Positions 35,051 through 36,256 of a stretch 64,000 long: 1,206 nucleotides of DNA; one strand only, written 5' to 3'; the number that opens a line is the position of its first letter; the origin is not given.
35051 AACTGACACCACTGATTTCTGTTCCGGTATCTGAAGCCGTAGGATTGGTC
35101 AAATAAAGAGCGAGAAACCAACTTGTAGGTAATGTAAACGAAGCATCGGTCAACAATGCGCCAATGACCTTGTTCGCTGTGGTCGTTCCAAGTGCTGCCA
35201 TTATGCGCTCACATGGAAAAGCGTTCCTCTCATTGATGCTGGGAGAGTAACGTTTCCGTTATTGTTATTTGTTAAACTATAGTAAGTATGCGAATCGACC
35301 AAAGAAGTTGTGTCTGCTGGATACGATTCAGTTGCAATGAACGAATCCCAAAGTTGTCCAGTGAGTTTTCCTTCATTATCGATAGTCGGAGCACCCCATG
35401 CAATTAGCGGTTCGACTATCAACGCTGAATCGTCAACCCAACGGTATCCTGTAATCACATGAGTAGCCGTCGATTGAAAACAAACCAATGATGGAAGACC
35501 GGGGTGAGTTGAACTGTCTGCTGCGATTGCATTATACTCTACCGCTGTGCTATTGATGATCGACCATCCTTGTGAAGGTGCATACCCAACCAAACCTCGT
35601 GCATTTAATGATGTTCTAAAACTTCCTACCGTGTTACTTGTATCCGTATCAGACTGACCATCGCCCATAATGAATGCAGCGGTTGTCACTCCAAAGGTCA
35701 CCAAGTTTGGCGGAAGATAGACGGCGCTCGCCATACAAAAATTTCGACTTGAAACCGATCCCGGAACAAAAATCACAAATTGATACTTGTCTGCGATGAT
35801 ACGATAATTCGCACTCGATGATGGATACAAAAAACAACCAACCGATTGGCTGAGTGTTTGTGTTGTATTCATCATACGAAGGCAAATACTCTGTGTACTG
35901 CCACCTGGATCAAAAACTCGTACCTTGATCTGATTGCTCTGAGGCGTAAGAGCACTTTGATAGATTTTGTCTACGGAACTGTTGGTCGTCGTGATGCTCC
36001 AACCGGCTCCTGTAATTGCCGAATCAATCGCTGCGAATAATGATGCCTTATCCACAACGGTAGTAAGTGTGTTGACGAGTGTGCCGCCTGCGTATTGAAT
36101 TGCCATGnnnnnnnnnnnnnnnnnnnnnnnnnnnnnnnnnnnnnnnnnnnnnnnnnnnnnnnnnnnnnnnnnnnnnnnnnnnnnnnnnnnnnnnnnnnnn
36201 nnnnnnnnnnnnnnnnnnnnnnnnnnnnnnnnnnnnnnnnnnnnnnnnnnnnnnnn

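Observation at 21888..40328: ~18.5 kb cassette of about 20 fibre-like genes inserted between the small and large terminase genes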

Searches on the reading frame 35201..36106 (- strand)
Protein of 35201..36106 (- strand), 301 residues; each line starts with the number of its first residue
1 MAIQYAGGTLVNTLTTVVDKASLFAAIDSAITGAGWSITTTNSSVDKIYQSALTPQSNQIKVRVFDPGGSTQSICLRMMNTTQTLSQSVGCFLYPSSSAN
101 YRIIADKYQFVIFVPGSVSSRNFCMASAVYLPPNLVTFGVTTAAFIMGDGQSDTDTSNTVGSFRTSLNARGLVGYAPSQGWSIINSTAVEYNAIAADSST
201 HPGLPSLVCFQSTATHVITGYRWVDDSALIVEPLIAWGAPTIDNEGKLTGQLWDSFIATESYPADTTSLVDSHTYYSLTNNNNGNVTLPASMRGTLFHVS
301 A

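Call 5: search_protein_families(library=phrogs, proteins=[window:35201-36106:-], max_evalue=0.01)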
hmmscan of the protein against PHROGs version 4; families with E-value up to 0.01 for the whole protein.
window:35201-36106:- (301 aa): 1 family
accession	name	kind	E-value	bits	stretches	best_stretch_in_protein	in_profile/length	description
phrog_7665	-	unknown function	0.0097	17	0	152-184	17-49/65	-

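Call 14: search_protein_families(library=pfam, proteins=[window:35201-36106:-], max_evalue=0.1)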
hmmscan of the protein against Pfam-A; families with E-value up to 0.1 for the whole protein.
window:35201-36106:- (301 aa): 0 families

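Call 34: search_dna_similar(query=window:35201-36106:-, collection=phages, mode=protein, max_rows=30, max_evalue=0.001)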
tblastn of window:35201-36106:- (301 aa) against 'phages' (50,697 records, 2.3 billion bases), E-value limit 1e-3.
No match.

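Call 45: find_homologous_proteins(query=window:35201-36106:-, max_evalue=0.001)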
Query window:35201-36106:- (301 aa): 56 proteins with E <= 0.001 among 2222 candidates.
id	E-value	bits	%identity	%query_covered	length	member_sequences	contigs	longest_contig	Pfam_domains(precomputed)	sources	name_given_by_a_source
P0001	3.5e-194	662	100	100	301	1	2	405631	-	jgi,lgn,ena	jgi:hypothetical protein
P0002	5.7e-166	569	84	100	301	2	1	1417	-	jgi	jgi:hypothetical protein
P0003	4.2e-158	543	82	100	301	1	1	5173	-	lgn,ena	-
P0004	2.0e-149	515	78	100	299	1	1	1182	-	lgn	-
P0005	2.9e-149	514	76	100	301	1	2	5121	-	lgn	-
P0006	3.6e-149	514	76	100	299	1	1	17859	-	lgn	-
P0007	1.4e-148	512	77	100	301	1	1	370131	-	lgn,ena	-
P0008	1.3e-146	505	74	100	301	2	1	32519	-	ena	-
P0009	4.8e-146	504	75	100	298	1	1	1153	-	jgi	jgi:hypothetical protein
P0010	2.0e-144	498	75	100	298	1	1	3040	-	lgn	-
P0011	2.2e-143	495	72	100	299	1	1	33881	-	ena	-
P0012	8.0e-140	483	72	100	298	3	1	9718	-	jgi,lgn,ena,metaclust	metaclust:\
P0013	3.3e-132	458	69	100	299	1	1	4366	-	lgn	-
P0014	1.5e-130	453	68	100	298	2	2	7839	-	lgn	-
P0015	2.4e-130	452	69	100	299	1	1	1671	-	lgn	-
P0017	8.5e-127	440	68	100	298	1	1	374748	-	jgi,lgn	jgi:hypothetical protein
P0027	6.9e-119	414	64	99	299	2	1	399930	-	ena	-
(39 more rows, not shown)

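Call 46: find_encoding_contigs(protein=P0001, flank=10000, max_places=3)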
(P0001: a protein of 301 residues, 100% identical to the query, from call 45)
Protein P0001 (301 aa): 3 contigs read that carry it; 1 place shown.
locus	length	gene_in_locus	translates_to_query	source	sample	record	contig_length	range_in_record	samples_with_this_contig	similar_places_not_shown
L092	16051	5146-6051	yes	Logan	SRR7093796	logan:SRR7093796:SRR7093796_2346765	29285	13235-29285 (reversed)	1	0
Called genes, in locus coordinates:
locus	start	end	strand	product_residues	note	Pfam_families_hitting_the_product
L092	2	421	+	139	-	?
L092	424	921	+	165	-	-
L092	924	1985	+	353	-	-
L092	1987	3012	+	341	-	-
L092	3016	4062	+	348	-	-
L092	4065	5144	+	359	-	-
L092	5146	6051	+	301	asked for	-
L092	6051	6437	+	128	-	PF23140:Gp80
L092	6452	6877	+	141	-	PF23140:Gp80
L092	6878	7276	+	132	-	PF23140:Gp80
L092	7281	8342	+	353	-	-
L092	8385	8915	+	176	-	-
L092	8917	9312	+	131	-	-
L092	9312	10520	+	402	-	-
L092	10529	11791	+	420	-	-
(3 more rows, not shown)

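Call 47: find_encoding_contigs(protein=P0007, flank=10000, max_places=2)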
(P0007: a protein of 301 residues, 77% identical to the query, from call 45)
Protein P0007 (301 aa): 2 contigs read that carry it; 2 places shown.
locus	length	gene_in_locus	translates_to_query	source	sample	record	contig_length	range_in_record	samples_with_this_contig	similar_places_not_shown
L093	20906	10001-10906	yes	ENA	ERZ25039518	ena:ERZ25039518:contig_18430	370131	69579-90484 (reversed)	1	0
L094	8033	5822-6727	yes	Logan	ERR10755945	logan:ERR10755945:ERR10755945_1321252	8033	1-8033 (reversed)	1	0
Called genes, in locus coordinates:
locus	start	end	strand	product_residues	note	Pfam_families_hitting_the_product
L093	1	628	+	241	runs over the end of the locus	PF11649:T4_neck-protein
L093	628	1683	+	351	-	PF16724:T4-gp15_tss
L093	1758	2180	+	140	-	PF18454:Mtd_N (weak)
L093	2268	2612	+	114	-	-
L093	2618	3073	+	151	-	-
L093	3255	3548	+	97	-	-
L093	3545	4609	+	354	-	-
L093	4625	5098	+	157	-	-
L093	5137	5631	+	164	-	-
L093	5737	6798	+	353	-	-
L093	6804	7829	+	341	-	-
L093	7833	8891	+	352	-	-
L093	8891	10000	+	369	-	-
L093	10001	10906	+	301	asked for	-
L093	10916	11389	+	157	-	-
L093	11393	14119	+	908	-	PF13385:Laminin_G_3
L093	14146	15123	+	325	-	-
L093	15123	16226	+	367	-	PF18454:Mtd_N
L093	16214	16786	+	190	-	-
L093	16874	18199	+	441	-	PF18454:Mtd_N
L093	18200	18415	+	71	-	-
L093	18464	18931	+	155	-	-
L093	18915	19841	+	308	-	-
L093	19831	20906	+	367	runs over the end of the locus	PF03237:Terminase_6N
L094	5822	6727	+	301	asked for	-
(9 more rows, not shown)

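Call 55: find_encoding_contigs(protein=P0027, flank=10000, max_places=1)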
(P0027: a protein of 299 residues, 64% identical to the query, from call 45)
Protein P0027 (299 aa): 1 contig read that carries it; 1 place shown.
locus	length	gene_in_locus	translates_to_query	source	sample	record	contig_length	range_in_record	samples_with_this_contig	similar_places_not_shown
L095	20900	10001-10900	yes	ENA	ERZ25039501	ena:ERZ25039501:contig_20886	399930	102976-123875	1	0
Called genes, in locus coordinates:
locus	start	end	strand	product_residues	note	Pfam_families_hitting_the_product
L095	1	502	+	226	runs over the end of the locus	PF11649:T4_neck-protein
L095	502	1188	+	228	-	PF16724:T4-gp15_tss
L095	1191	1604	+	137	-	-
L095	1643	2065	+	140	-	PF18454:Mtd_N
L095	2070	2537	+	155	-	PF02945:Endonuclease_7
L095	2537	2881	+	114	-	-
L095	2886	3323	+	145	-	-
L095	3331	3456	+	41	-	-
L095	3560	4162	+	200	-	-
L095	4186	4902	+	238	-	PF01541:GIY-YIG, PF07460:NUMOD3 (faint)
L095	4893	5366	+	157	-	-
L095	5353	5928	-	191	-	PF01844:HNH, PF14279:HNH_5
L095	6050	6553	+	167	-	-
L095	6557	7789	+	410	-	-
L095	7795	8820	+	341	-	-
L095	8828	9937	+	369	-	-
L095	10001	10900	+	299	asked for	-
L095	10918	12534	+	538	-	-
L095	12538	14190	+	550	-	-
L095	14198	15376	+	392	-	-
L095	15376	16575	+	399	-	-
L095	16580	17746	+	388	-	-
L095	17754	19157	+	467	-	PF07691:PA14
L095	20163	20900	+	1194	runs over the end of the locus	-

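Call 56: find_encoding_contigs(protein=P0017, flank=10000, max_places=1)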
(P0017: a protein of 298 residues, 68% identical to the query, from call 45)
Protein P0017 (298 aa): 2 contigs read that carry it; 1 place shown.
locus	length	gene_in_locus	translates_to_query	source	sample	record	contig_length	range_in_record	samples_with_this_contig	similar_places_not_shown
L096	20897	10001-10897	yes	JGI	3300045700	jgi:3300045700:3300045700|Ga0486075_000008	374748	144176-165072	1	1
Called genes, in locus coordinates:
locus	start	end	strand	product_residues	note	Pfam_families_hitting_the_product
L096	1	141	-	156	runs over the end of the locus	PF06839:Zn_ribbon_GRF (weak)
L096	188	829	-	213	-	-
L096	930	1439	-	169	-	-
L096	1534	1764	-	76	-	-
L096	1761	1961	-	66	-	-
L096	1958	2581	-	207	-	-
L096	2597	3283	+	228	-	PF11649:T4_neck-protein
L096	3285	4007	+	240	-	PF16724:T4-gp15_tss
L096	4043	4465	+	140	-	PF18454:Mtd_N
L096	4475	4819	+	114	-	-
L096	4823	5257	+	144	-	-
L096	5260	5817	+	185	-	-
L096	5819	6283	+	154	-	-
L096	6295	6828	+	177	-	-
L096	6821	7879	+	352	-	-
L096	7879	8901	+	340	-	-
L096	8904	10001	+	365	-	-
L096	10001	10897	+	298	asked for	-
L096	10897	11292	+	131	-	PF23140:Gp80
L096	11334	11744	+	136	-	PF23140:Gp80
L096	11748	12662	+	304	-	-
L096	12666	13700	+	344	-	-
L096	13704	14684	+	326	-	-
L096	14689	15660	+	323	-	-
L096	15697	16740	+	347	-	-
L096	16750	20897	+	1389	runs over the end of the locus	PF10102:DUF2341 (weak), PF13385:Laminin_G_3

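Call 57: predict_structure(alignment_id=A3)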
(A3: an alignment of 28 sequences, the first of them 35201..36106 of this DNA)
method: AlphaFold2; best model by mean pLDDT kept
length: 301 residues; sequences in the alignment: 28
mean_pLDDT: 87.9   pTM: 0.89
mean pLDDT of the five models: 87.9, 86.9, 85.0, 83.9, 76.2
residues with pLDDT >= 90: 174; 70-90: 106; 50-70: 19; < 50: 2
segments of 3 or more residues with pLDDT < 50: none
pLDDT, mean of each block of 10 residues (from residue 1): 65 92 95 97 96 93 86 89 92 84 95 88 94 93 94 75 86 82 95 80 89 72 88 93 93 91 90 89 74 87 84
secondary structure, 60 per line:
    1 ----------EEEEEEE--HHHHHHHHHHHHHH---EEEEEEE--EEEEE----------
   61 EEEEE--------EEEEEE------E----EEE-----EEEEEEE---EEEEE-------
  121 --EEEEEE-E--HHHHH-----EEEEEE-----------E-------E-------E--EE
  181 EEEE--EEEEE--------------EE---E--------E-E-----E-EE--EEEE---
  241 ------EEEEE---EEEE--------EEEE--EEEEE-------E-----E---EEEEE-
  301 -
elements in order: E11-17 H20-33 E37-43 E46-50 E61-65 E74-79 E91-93 E99-105 E109-113 E123-128 H133-137 E143-148 E179-184 E187-191 E234-237 E247-251 E255-258 E267-270 E273-277 E295-299

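Call 87: fold_search(model_id=the predicted structure, library=viral)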
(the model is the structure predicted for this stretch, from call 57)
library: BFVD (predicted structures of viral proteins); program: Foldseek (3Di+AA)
matches with E <= 10: 213; with E <= 0.001: 16
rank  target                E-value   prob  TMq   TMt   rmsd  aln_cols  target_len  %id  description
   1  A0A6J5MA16            1.1e-07  1.00  0.37  0.25  19.0       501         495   12  Uncharacterized protein [uncultured Caudovirales phage]
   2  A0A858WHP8            1.5e-06  1.00  0.56  0.53   7.0       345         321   11  Virion structural protein [Xanthomonas phage FoX4]
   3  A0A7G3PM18            1.8e-06  1.00  0.55  0.51  10.2       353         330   12  Putative structural protein [Sphingomonas phage vB_StuS_MMDA13]
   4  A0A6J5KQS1            1.8e-06  1.00  0.55  0.51   7.7       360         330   10  Uncharacterized protein [uncultured Caudovirales phage]
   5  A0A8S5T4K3            2.2e-06  1.00  0.57  0.55   6.9       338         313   12  Uncharacterized protein [Siphoviridae sp. ctMBu2]
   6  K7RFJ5                3.9e-06  1.00  0.47  0.48   8.8       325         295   12  Uncharacterized protein [Vibrio phage vB_VpaS_MAR10]
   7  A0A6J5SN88            5.3e-06  1.00  0.40  0.32  11.9       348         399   11  Uncharacterized protein [uncultured Caudovirales phage]
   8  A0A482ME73            8.8e-06  1.00  0.47  0.45   9.6       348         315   11  (no name in the UniProt tables at hand)
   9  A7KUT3                1.5e-05  1.00  0.46  0.50  10.1       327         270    7  (no name in the UniProt tables at hand)
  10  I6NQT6                2.8e-05  1.00  0.59  0.54   6.5       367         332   10  Virion structural protein [Burkholderia phage vB_BceS_KL1]
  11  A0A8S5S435            5.1e-05  1.00  0.50  0.36   7.1       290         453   11  Uncharacterized protein [Siphoviridae sp. ctJ7x27]
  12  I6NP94                5.1e-05  1.00  0.47  0.41  10.6       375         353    8  Uncharacterized protein [Burkholderia phage vB_BceS_AH2]
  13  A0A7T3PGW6            6.0e-05  1.00  0.50  0.49   7.9       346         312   10  Virion structural protein [Achromobacter phage vB_AchrS_AchV4]
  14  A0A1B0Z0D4            1.0e-04  1.00  0.39  0.36  13.2       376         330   11  (no name in the UniProt tables at hand)
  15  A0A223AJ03            2.8e-04  1.00  0.55  0.44   6.8       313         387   10  Uncharacterized protein [Acidovorax phage ACP17]
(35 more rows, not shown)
